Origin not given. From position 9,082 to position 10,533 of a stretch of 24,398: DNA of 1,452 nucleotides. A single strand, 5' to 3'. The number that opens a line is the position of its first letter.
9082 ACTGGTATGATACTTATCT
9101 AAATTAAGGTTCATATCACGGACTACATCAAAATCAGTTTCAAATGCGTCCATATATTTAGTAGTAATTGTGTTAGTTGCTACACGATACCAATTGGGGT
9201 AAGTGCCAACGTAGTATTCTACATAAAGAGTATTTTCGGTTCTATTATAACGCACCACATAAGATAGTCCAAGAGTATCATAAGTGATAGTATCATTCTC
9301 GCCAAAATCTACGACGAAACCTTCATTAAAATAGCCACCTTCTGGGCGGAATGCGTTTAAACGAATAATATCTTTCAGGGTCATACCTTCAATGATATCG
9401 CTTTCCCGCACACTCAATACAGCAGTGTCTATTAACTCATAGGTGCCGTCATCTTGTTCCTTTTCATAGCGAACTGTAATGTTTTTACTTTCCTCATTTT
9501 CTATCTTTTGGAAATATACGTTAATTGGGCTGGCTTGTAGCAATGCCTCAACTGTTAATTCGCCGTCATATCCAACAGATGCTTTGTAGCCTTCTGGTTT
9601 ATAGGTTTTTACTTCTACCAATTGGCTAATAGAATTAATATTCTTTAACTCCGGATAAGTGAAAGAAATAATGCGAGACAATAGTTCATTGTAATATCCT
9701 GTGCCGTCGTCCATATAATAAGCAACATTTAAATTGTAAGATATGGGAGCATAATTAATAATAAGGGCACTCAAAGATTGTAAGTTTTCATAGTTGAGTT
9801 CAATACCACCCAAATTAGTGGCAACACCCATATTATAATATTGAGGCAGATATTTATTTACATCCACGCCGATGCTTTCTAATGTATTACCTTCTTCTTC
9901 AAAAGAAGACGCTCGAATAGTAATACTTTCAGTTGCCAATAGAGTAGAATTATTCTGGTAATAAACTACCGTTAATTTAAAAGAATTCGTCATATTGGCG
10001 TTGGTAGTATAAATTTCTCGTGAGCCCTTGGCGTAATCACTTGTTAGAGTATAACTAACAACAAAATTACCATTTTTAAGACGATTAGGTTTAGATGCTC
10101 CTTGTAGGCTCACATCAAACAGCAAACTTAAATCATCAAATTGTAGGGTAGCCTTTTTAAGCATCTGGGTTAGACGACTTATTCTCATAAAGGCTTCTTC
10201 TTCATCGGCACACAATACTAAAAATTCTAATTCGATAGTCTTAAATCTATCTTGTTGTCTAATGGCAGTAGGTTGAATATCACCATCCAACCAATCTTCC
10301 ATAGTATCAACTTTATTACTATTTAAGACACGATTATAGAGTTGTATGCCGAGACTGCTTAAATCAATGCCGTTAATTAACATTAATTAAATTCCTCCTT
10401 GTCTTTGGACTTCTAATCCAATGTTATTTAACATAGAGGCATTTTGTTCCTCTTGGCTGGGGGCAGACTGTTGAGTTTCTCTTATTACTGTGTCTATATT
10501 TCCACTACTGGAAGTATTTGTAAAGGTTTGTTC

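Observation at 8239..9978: Seven tandem ~83-aa repeats (and about nine more downstream) with a conserved (K/R)P(E/G)(G/Y)Y core; MucBP/beta-grasp-like adhesin array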

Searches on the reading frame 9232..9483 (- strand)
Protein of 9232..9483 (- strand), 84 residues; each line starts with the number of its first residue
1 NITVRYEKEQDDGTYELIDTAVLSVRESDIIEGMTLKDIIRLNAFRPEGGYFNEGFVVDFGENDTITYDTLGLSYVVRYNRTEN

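Call 22: search_solved_structures(query=A2, max_evalue=10, show_alignments=3)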
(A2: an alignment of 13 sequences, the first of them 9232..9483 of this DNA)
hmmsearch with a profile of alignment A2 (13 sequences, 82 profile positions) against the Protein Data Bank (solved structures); distinct sequences matched with E-value up to 10: 0.

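Call 23: search_protein_families(library=pfam, alignment_id=A2, max_evalue=10)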
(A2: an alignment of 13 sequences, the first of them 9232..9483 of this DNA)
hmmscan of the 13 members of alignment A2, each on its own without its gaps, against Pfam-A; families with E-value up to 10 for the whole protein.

A. member 1, window:9232-9483:- (84 aa): 0 families

B. families by the number of members that match (of 13 scanned): 2 families
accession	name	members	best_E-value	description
PF18448.7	CBM46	1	0.0017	Carbohydrate binding domain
PF04644.17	Motilin_ghrelin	1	0.18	Motilin/ghrelin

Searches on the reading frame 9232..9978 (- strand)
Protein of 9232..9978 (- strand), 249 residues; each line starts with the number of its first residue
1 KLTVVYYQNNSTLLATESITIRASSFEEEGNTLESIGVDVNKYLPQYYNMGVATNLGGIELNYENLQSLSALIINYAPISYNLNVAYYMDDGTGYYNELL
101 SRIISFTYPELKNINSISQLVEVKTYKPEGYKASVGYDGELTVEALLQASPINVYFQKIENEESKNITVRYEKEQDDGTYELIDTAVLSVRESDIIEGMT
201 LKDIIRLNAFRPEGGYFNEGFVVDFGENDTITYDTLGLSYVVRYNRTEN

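Call 29: search_solved_structures(query=A1, max_evalue=1, show_alignments=0)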
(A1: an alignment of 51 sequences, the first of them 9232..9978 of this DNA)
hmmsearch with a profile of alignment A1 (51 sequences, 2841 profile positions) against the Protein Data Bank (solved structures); distinct sequences matched with E-value up to 1: 1.
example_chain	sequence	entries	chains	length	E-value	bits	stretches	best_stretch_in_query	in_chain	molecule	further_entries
9e5c_1k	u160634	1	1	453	0.77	9.8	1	2464-2658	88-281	Trypanin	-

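Call 30: predict_structure(alignment_id=A1)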
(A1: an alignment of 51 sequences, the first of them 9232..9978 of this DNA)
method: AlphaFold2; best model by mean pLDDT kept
length: 249 residues; sequences in the alignment: 51
mean_pLDDT: 90.5   pTM: 0.71
mean pLDDT of the five models: 90.5, 90.5, 89.7, 89.2, 88.5
residues with pLDDT >= 90: 148; 70-90: 100; 50-70: 1; < 50: 0
segments of 3 or more residues with pLDDT < 50: none
pLDDT, mean of each block of 10 residues (from residue 1): 92 93 83 89 95 88 87 95 96 89 95 90 90 92 95 93 93 93 94 87 89 84 85 90 87
secondary structure, 60 per line:
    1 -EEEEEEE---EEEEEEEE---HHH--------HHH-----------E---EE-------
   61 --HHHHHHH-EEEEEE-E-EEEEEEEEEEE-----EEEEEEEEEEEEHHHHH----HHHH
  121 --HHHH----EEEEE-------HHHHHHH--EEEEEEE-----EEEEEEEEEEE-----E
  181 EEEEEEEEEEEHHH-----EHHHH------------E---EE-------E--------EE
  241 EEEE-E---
elements in order: E2-8 E12-19 H63-69 E71-76 E80-90 E96-107 H108-112 H117-120 H123-126 E131-135 H143-149 E152-158 E164-174 E180-191 H201-204 E239-244

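Call 32: fold_search(model_id=the predicted structure, library=pdb)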
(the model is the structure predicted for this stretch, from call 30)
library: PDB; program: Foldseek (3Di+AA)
matches with E <= 10: 695; with E <= 0.001: 4
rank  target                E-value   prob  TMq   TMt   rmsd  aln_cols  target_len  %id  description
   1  7kpj_F                3.1e-05  0.99  0.21  0.24  17.4       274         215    9  Crystal structure of Ruminococcus gnavus immunoglobulin binding protein in complex with 338E6 Fab (released 2022-01-19)
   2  7kpj_E                4.1e-05  0.97  0.21  0.23  17.2       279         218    9  Crystal structure of Ruminococcus gnavus immunoglobulin binding protein in complex with 338E6 Fab (released 2022-01-19)
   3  7rbs_B                2.1e-04  1.00  0.32  0.43   7.1       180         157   10  The crystal structure of Papain-Like Protease of SARS CoV-2, C111S mutant, in complex with human ISG15 (released 2021-09-29)
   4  4z97_A                6.4e-04  0.80  0.21  0.12  18.1       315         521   10  Crystal structure of USP7 in complex with DNMT1(K1115Q) (released 2016-10-12)
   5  2ylm                  1.5e-03  0.63  0.20  0.11  18.3       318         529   12  Mechanism of USP7 (HAUSP) activation by its C-terminal ubiquitin-like domain (HUBL) and allosteric regulation by GMP-syn (released 2011-10-19)
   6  3rt3_B                2.2e-03  0.93  0.25  0.34   8.1       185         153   16  Complex of influenza virus protein with host anti-viral factor (released 2011-07-13)
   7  7s6p_B                2.6e-03  0.97  0.29  0.40   7.4       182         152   10  The crystal structure of human ISG15 (released 2021-09-22)
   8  4mt5_A                2.8e-03  0.69  0.18  0.23  22.6       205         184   16  Crystal structure of Mub-RV (released 2014-08-06)
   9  5chf_A                3.6e-03  0.72  0.20  0.27  10.2       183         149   12  Crystal structure of murine ISG15 in space group P21212 (released 2016-09-28)
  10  1z2m                  4.2e-03  0.97  0.30  0.42   7.5       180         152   11  Crystal Structure of ISG15, the Interferon-Induced Ubiquitin Cross Reactive Protein (released 2005-05-24)
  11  5tla_D                4.2e-03  0.84  0.21  0.30   9.9       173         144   14  Crystal structure of mouse ISG15 (released 2017-05-03)
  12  6j62_A                4.5e-03  0.96  0.30  0.43   7.1       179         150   11  Crystal structure of mISG15/NS1B complex (released 2019-12-25)
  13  5gg4_A                4.5e-03  0.84  0.21  0.18  17.6       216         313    8  Crystal structure of USP7 with RNF169 peptide (released 2017-03-22)
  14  5chf_B                4.5e-03  0.72  0.20  0.27  10.5       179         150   13  Crystal structure of murine ISG15 in space group P21212 (released 2016-09-28)
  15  7xpy                  4.8e-03  0.47  0.20  0.11  18.2       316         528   11  Crystal structure of USP7 in complex with its inhibitor (released 2022-08-24)
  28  7yl5_B                1.1e-02  0.57  0.19  0.14  17.4       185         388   16  Cell surface protein YwfG protein complexed with mannose (released 2023-06-07)
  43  3i57_A                2.4e-02  0.44  0.19  0.25  22.6       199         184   13  Type 2 repeat of the mucus binding protein MUB from Lactobacillus reuteri (released 2009-09-15)
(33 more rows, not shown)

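Call 34: fold_search(model_id=the predicted structure, library=viral)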
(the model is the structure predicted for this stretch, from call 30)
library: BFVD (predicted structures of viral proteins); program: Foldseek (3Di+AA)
matches with E <= 10: 408; with E <= 0.001: 4
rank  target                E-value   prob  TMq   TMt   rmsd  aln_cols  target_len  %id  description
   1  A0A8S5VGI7            2.0e-07  1.00  0.19  0.07  19.8       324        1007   13  Uncharacterized protein [Myoviridae sp. ctkfK18]
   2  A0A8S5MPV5            3.6e-05  1.00  0.33  0.21  10.2       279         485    9  Uncharacterized protein [Podoviridae sp. ctUS21]
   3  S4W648                1.6e-04  0.87  0.19  0.11  16.9       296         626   10  Ubiquitin [Pandoravirus salinus]
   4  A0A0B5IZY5            4.4e-04  0.97  0.20  0.14  16.6       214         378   13  BTB/POZ domain protein [Pandoravirus inopinatum]
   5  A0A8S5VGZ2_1          2.2e-03  0.84  0.21  0.06  21.3       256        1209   11  Uncharacterized protein [Myoviridae sp. ctkfK18]
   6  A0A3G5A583            4.0e-03  0.25  0.17  0.11  17.1       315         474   11  Uncharacterized protein [Harvfovirus sp.]
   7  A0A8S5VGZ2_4          4.5e-03  0.28  0.17  0.07  14.5       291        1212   11  Uncharacterized protein [Myoviridae sp. ctkfK18]
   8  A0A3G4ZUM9            1.4e-02  0.23  0.17  0.10  19.1       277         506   10  Uncharacterized protein [Edafosvirus sp.]
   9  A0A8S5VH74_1          1.6e-02  0.18  0.19  0.08  17.3       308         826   13  Uncharacterized protein [Myoviridae sp. ctkfK18]
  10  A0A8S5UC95            1.7e-02  0.25  0.21  0.16  18.0       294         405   16  Uncharacterized protein [Siphoviridae sp. ctgN495]
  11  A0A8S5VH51            2.3e-02  0.13  0.16  0.14  21.4       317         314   14  Tail protein [Myoviridae sp. ctkfK18]
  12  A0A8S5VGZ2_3          3.4e-02  0.25  0.19  0.05  25.4       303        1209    8  Uncharacterized protein [Myoviridae sp. ctkfK18]
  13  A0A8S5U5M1            6.1e-02  0.35  0.18  0.31  18.2       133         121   16  Uncharacterized protein [Podoviridae sp. cthJQ11]
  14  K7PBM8                6.8e-02  0.25  0.18  0.12  13.2       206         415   14  Membrane protein ORF147B [Cyprinid herpesvirus 1]
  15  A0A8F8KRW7            9.2e-02  0.09  0.12  0.09  18.2       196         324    8  Chaperone DnaJ-class protein [Clandestinovirus]
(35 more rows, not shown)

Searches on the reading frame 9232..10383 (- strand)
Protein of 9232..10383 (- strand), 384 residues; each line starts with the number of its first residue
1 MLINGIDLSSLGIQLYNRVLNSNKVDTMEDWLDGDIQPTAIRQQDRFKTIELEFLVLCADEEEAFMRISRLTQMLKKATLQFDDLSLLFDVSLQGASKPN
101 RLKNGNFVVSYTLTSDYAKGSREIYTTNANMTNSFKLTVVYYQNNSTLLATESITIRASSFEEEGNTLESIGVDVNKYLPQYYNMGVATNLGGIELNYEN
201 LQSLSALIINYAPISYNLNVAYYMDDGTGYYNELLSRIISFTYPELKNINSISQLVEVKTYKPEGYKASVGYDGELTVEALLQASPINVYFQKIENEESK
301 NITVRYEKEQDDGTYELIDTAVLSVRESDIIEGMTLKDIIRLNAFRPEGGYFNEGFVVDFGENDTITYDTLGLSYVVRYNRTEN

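Call 43: search_protein_representatives(alignment_id=A3)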
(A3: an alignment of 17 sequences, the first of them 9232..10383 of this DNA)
Query: 17 sequences, 384 profile positions. Proteins with E-value up to 0.001 (for the whole library): 168; up to 1e-10: 100; up to 1e-30: 23. The best 150 are listed.
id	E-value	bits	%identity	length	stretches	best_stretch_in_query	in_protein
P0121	8.1e-250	845.0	-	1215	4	1-384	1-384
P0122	2.3e-242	820.4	-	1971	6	1-384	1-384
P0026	4.8e-239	809.5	-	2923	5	1-384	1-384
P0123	2.1e-227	771.2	-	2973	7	1-384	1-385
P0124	2.3e-222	754.6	-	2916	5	1-384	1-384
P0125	1.6e-205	699.1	-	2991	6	1-384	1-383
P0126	5.4e-204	694.1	-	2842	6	1-384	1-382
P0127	4.3e-188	641.8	-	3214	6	1-381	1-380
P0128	6.5e-171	585.2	-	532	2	1-384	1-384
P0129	1.5e-148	511.6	-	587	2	1-383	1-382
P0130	1.0e-133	462.8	-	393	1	1-384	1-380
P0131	5.1e-110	384.7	-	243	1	1-244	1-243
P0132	4.1e-109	381.8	-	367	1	74-382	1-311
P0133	1.4e-74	268.1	-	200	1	1-152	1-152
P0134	7.2e-59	216.4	-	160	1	1-159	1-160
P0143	1.3e-30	123.4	-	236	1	3-150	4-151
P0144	8.0e-30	120.8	-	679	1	1-145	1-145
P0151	2.8e-27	112.4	-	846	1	1-147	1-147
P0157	4.9e-25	105.0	-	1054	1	1-149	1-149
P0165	3.8e-24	102.1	-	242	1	1-121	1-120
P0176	2.1e-20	89.8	-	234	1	6-121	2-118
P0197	2.6e-14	69.7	-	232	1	1-136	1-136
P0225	1.2e-09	54.4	-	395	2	244-380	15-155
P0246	3.7e-07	46.1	-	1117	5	285-324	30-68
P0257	4.5e-06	42.6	-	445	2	173-381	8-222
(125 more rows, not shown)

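Call 44: search_protein_families(library=pfam, proteins=[P0143, P0165, P0176, P0197, P0144, P0151, P0157, P0246, P0257, P0225], max_evalue=0.01)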
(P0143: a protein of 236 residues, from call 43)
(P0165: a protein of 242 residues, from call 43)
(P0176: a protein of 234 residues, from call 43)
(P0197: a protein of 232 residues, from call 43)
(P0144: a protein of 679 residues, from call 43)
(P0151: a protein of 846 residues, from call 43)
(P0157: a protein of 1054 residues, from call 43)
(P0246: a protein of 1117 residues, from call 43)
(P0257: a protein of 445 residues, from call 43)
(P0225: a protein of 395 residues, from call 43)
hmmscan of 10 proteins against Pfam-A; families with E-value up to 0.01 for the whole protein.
P0143 (236 aa): 1 family
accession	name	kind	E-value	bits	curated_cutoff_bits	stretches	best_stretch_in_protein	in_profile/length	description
PF22768.1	SPP1_Dit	-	4.4e-11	43.3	25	1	142-235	2-97/97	Siphovirus-type tail component, C-terminal domain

P0165 (242 aa): 1 family
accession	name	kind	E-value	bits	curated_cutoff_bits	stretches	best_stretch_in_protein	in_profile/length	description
PF22768.1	SPP1_Dit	-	2.3e-05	25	25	1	139-241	1-97/97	Siphovirus-type tail component, C-terminal domain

P0176 (234 aa): 0 families

P0197 (232 aa): 1 family
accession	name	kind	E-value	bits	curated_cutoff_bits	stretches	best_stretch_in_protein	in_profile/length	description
PF22768.1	SPP1_Dit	-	8.4e-05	23.2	25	1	138-231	1-97/97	Siphovirus-type tail component, C-terminal domain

P0144 (679 aa): 1 family
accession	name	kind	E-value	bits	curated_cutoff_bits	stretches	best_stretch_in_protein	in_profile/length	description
PF18998.6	Flg_new_2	-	1.2e-11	44.9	23.6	1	496-562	3-70/73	Divergent InlB B-repeat domain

P0151 (846 aa): 2 families
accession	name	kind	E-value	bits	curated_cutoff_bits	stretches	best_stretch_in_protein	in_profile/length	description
PF18998.6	Flg_new_2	-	3.4e-30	104.3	23.6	3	660-724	3-71/73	Divergent InlB B-repeat domain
PF09479.16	Flg_new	-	0.0013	19.2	27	0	509-565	10-64/65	Listeria-Bacteroides repeat domain (List_Bact_rpt)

P0157 (1054 aa): 1 family
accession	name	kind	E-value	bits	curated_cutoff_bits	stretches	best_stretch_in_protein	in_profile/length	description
PF18998.6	Flg_new_2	-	5.6e-21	74.8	23.6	3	502-563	14-72/73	Divergent InlB B-repeat domain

P0246 (1117 aa): 12 families
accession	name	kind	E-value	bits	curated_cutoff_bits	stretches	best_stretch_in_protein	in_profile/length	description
PF17803.7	Cadherin_4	-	2.7e-55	185.2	25.1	9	413-479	3-71/71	Bacterial cadherin-like domain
PF17963.7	Big_9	-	2.6e-52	176.1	23.6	5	646-743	1-89/89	Bacterial Ig domain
PF17892.7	Cadherin_5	-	7.9e-15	54.9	26.5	2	646-744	2-97/98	Cadherin-like domain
PF16184.11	Cadherin_3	-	2e-09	37.8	25.5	0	301-351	1-46/106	Cadherin-like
PF12667.13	NigD_N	-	6.2e-07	29.9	24.3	0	143-183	15-56/67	NigD-like N-terminal OB domain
PF08334.16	T2SSG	-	7.9e-06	26.3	21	0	151-185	67-101/108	Type II secretion system (T2SS), protein G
PF14859.11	Colicin_M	-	5.8e-05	22.7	27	0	19-38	213-232/281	Colicin M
PF14280.11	DUF4365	-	9.1e-05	23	24.3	0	145-180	64-99/139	Domain of unknown function (DUF4365)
PF09739.14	MCM_bind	-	0.00016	20.8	25.6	0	53-85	322-354/577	Mini-chromosome maintenance replisome factor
PF03977.18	OAD_beta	-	0.0007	19.2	31.6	0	183-209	108-134/349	Na+-transporting oxaloacetate decarboxylase beta subunit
PF17412.7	VraX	-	0.0011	19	25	0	229-253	10-34/55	Family of unknown function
PF00894.24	Luteo_coat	-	0.0029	17.9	23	0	360-391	4-35/138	Luteovirus coat protein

P0257 (445 aa): 0 families

P0225 (395 aa): 0 families

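Call 56: find_related_loci(query=A3, collection=genome_contigs, flank=10000)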
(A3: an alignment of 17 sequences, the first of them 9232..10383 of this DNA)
Query A3 (384 aa) in genome_contigs; peptide patterns used: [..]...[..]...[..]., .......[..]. (x = any residue, [..] = any of these).
28 stretches matched a pattern, but none encodes a relative of the query by tblastn (E <= 1e-3).

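Call 58: find_encoding_contigs(protein=P0151, flank=6000, max_places=2)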
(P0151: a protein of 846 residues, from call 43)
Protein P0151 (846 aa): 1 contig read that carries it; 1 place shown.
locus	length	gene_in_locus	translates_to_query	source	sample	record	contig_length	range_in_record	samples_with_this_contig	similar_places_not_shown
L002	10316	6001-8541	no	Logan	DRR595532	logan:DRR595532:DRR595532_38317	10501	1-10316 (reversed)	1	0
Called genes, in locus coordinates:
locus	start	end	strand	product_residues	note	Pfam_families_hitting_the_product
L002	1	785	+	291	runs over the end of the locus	PF19789:DUF6273 (weak)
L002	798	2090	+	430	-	-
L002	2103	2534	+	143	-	-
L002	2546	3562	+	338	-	-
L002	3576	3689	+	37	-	-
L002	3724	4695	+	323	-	-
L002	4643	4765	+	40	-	-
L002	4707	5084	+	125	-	-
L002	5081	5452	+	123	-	PF06199:Phage_tail_2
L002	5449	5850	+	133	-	-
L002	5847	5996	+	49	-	-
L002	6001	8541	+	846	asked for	PF18998:Flg_new_2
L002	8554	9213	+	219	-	-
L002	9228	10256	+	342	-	PF06605:Prophage_tail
